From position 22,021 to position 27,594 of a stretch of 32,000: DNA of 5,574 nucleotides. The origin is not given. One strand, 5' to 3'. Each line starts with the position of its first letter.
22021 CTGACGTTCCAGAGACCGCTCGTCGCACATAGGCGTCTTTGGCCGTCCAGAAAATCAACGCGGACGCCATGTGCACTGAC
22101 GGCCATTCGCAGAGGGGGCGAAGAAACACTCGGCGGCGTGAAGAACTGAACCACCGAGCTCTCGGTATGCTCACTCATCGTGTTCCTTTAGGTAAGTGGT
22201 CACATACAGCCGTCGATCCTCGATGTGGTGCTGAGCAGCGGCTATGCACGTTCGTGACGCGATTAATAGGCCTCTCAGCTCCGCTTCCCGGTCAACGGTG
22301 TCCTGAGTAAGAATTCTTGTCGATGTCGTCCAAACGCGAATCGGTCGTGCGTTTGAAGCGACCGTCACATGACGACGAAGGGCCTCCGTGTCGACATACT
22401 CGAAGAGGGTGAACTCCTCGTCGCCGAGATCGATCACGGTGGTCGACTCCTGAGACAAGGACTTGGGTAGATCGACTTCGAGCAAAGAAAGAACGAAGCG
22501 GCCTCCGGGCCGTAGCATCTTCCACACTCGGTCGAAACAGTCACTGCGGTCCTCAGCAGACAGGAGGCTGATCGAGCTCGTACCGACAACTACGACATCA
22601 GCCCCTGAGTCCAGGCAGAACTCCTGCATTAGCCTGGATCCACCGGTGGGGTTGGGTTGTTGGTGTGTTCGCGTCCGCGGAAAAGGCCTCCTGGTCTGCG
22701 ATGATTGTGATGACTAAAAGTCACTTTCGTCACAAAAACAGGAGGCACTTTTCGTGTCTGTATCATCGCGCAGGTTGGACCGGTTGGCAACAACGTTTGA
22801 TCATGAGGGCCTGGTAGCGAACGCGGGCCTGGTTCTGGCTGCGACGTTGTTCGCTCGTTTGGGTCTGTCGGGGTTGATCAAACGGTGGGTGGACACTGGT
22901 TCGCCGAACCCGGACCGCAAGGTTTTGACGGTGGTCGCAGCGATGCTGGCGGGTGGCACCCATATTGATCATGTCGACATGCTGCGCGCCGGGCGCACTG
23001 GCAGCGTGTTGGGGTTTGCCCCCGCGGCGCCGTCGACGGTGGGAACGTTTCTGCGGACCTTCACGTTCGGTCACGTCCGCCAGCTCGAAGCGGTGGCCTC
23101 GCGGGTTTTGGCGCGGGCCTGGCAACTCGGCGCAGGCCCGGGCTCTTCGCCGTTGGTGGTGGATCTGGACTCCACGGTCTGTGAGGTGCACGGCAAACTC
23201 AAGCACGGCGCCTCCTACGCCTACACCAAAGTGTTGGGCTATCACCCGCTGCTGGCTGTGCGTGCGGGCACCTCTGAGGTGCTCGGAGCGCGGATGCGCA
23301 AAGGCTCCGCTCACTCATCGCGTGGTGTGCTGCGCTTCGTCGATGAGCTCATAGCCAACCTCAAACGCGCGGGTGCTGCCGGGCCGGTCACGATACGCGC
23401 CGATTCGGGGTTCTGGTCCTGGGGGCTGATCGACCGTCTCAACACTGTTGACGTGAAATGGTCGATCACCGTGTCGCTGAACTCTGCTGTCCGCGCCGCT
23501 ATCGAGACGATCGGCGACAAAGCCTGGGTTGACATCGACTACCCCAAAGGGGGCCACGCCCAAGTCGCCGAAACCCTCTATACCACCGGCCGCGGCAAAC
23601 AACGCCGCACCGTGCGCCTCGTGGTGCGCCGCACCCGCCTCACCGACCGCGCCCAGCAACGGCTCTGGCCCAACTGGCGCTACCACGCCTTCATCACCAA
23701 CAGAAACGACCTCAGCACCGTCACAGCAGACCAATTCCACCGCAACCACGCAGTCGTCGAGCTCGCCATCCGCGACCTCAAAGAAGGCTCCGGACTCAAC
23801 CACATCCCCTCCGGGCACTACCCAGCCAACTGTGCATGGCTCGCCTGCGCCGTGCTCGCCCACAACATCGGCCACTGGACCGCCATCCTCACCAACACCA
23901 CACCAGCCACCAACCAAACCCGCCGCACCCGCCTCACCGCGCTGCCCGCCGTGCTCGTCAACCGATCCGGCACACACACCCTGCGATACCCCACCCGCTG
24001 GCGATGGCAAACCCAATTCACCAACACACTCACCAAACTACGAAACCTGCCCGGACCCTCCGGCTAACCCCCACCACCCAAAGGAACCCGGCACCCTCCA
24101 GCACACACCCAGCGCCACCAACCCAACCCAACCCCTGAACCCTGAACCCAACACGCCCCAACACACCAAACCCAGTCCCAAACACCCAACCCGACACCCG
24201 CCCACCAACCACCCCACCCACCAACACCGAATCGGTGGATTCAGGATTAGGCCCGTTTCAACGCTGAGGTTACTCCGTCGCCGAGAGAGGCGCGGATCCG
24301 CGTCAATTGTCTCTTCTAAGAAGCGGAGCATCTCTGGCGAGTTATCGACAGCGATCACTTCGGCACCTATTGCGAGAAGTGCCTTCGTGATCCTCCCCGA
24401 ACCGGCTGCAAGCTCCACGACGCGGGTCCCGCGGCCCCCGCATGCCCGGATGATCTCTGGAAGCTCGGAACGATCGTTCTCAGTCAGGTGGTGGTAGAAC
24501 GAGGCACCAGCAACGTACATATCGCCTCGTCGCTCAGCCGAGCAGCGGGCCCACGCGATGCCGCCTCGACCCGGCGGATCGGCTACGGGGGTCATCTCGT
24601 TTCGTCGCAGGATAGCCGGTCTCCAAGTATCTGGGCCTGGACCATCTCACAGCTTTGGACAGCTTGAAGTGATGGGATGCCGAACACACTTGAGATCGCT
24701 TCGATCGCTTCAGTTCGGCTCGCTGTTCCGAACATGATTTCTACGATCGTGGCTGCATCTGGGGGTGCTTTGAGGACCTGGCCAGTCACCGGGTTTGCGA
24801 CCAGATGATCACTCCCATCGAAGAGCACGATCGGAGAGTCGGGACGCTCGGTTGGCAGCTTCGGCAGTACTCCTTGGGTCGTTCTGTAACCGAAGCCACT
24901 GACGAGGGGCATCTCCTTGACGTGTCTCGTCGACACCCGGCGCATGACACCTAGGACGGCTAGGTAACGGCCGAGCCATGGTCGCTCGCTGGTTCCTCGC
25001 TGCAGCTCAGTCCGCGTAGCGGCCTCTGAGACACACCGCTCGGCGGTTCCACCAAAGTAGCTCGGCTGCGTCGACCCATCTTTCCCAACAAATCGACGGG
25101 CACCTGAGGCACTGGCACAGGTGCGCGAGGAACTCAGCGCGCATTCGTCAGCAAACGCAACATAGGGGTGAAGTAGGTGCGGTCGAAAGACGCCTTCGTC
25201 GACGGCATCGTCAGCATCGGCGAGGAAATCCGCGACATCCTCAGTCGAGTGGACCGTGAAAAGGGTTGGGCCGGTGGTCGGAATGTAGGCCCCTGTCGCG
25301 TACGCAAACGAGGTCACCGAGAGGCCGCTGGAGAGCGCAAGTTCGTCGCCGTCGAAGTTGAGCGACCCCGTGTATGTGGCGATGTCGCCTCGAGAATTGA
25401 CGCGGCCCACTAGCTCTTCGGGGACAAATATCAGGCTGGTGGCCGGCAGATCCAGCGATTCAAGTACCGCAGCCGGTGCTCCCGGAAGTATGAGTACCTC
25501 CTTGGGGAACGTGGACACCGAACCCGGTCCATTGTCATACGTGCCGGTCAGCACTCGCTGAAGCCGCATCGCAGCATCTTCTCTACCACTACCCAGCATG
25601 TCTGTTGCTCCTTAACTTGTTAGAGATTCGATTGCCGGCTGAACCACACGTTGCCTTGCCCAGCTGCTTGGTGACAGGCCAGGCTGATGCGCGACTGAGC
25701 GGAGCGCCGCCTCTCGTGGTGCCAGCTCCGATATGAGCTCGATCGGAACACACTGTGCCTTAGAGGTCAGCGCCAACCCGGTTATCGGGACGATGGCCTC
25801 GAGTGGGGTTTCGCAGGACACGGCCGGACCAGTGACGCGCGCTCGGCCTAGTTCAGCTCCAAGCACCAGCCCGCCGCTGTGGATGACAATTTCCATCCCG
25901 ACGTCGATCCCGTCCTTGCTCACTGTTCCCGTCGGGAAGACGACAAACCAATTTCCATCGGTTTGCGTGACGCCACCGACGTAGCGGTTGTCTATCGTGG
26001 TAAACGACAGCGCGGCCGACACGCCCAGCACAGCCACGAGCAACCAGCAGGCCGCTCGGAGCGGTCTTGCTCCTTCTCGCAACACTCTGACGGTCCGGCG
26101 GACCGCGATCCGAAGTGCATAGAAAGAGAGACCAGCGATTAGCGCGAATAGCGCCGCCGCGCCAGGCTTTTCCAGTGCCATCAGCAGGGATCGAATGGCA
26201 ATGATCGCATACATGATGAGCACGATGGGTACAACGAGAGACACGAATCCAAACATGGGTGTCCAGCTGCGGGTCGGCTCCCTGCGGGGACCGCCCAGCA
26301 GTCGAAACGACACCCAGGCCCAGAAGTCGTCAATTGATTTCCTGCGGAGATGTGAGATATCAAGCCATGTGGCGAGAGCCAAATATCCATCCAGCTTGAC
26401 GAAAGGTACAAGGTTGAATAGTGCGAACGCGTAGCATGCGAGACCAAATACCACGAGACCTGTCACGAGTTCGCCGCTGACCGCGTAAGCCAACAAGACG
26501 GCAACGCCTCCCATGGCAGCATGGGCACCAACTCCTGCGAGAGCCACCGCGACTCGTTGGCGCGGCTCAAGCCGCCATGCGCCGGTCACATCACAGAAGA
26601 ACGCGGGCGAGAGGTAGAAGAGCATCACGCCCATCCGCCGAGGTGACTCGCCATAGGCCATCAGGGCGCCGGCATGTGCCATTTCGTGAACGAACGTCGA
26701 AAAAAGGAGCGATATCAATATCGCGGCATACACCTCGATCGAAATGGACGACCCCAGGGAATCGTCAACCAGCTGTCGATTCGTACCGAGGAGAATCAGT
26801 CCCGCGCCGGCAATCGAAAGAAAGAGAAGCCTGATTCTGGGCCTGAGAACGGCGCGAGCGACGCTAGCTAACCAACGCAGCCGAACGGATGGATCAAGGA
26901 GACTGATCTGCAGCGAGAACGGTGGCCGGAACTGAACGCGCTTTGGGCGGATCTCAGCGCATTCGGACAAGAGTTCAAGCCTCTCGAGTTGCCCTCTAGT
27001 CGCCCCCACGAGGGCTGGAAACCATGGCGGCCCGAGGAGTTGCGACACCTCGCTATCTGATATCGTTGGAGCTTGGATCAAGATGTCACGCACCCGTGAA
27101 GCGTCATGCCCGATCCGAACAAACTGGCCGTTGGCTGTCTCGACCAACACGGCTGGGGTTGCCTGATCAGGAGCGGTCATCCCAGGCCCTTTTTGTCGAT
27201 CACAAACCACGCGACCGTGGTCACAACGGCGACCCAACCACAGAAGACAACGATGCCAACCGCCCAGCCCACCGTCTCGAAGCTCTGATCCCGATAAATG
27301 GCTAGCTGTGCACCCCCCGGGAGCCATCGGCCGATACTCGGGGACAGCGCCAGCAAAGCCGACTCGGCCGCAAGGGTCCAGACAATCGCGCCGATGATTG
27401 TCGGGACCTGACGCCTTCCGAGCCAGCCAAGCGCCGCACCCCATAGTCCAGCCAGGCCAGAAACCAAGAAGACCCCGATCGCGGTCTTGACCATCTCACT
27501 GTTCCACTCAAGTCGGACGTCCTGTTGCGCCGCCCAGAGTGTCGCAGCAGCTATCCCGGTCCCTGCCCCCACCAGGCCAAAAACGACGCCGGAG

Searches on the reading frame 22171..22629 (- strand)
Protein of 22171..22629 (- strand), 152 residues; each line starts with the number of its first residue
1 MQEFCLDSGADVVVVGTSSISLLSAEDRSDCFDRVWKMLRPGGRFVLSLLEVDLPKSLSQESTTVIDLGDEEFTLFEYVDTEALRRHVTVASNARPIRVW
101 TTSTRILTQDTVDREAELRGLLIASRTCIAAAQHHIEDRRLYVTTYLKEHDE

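Call 5: search_protein_families(library=pfam, proteins=[window:22171-22629:-], max_evalue=0.01)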
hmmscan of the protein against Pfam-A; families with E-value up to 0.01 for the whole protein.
window:22171-22629:- (152 aa): 0 families

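Call 7: search_protein_families(library=ncbifam, proteins=[window:22171-22629:-], max_evalue=0.1)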
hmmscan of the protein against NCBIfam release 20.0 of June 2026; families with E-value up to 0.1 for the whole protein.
window:22171-22629:- (152 aa): 4 families
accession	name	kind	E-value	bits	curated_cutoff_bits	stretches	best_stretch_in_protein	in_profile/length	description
NF041820.1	daptide_MTase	equivalog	1.3e-23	83.7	175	1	1-135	96-236/243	daptide-type RiPP biosynthesis methyltransferase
NF040538.1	methyl_ArsM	equivalog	2.4e-05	23.7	500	1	10-62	172-225/356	arsinothricin biosynthesis methyltransferase ArsM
NF008823.0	PRK11873.1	subfamily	0.012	15.1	263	1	11-62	148-198/272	arsenite methyltransferase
NF043040.1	corrin_prot_MT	hypoth_equivalog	0.042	13.3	180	1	13-47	113-147/216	corrinoid protein-associated methyltransferase CpaM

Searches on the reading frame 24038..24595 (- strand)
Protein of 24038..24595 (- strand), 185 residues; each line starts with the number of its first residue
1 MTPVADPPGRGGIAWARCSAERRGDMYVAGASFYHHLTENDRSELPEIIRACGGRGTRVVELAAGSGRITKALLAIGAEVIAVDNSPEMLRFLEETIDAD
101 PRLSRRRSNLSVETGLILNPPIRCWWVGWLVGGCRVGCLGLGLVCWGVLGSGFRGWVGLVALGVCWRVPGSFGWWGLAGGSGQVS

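Call 5: search_protein_families(library=pfam, proteins=[window:24038-24595:-], max_evalue=0.01)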
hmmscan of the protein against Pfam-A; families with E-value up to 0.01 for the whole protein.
window:24038-24595:- (185 aa): 4 families
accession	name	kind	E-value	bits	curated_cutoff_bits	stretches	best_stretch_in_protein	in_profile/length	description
PF13649.12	Methyltransf_25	-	2.7e-06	28.4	27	1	59-101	1-46/97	Methyltransferase domain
PF08241.18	Methyltransf_11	-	0.00016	22.7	21.2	1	61-100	2-41/95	Methyltransferase domain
PF08242.18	Methyltransf_12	-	0.00019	22.5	30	1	60-113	1-56/98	Methyltransferase domain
PF13847.12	Methyltransf_31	-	0.0018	18.4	27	1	56-95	4-46/145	Methyltransferase domain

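Call 7: search_protein_families(library=ncbifam, proteins=[window:24038-24595:-], max_evalue=0.1)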
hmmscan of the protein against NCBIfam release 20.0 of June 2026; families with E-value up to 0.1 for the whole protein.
window:24038-24595:- (185 aa): 16 families
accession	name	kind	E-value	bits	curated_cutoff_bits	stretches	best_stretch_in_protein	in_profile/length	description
NF041820.1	daptide_MTase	equivalog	8e-24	84.4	175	1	24-108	4-89/243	daptide-type RiPP biosynthesis methyltransferase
NF043040.1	corrin_prot_MT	hypoth_equivalog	4.6e-07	29.5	180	1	47-99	33-85/216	corrinoid protein-associated methyltransferase CpaM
NF000499.2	Erm23S_rRNA_broad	equivalog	9.5e-05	21.9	212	1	47-99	14-67/244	23S ribosomal RNA methyltransferase Erm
NF001241.0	PRK00216.1-2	equivalog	0.00058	19.6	327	1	55-92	51-88/231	demethylmenaquinone methyltransferase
NF000058.2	Erm41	exception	0.00077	19.4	350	1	53-95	28-71/173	23S rRNA (adenine(2058)-N(6))-methyltransferase Erm(41)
TIGR02072.1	BioC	equivalog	0.0012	18.7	184.95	1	57-98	36-79/244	malonyl-ACP O-methyltransferase BioC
NF004452.0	PRK05785.1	equivalog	0.0017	17.9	207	1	42-92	38-89/228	hypothetical protein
NF010703.0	PRK14103.1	equivalog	0.002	17.6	320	1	54-99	28-76/256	trans-aconitate 2-methyltransferase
TIGR01934.1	MenG_MenH_UbiE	subfamily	0.0022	17.3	158.35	1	55-95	39-80/223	ubiquinone/menaquinone biosynthesis methyltransferase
TIGR02021.1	BchM-ChlM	equivalog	0.0045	16.4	158.9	1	55-97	54-96/218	magnesium protoporphyrin IX methyltransferase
TIGR00755.1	ksgA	equivalog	0.0091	15.3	171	1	46-99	19-73/256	16S rRNA (adenine(1518)-N(6)/adenine(1519)-N(6))-dimethyltransferase RsmA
TIGR03534.1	RF_mod_PrmC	equivalog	0.02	14.3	199.1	1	57-95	90-130/253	peptide chain release factor N(5)-glutamine methyltransferase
NF011486.0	PRK14896.1-1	equivalog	0.027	13.5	450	1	56-96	50-90/284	16S ribosomal RNA methyltransferase A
NF051855.1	GlySarMtaseBact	equivalog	0.03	13.9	350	1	54-91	51-89/259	glycine/sarcosine N-methyltransferase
NF008992.0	PRK12335.1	equivalog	0.047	12.8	303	1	42-100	111-167/289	SAM-dependent methyltransferase TehB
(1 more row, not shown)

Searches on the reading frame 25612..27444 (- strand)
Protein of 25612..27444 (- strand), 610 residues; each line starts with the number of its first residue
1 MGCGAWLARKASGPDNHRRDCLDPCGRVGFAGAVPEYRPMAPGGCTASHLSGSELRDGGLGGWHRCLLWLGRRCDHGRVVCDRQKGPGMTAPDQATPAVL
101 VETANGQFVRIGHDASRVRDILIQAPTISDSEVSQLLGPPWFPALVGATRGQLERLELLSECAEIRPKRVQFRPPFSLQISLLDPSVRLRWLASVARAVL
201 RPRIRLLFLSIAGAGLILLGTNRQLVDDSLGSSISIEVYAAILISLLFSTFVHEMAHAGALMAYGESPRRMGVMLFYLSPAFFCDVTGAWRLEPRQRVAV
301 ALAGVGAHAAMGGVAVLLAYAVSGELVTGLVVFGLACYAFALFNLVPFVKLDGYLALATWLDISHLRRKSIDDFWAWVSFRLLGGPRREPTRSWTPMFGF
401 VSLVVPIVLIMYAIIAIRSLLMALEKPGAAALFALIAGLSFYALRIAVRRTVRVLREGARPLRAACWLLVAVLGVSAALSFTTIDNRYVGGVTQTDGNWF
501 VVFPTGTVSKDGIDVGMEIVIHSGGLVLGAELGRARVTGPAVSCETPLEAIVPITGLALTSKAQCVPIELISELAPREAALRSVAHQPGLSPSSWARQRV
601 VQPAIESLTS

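Call 5: search_protein_families(library=pfam, proteins=[window:25612-27444:-], max_evalue=0.01)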
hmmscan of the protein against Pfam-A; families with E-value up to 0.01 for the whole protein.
window:25612-27444:- (610 aa): 1 family
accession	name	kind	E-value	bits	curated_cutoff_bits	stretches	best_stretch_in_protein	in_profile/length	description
PF02163.28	Peptidase_M50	-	0.002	18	27.2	0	326-362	159-195/221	Peptidase family M50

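Call 7: search_protein_families(library=ncbifam, proteins=[window:25612-27444:-], max_evalue=0.1)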
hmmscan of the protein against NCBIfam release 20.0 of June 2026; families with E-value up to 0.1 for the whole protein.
window:25612-27444:- (610 aa): 2 families
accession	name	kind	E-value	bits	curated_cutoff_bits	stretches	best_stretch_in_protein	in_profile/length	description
NF041824.1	daptide_HExxH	equivalog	4.5e-94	315.7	300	1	94-450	14-375/379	daptide biosynthesis intramembrane metalloprotease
NF058609.1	RiPP_HExxH_LiaK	equivalog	3e-10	40.2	225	1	227-368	78-219/246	YydH/LiaK family epipeptide maturation metalloprotease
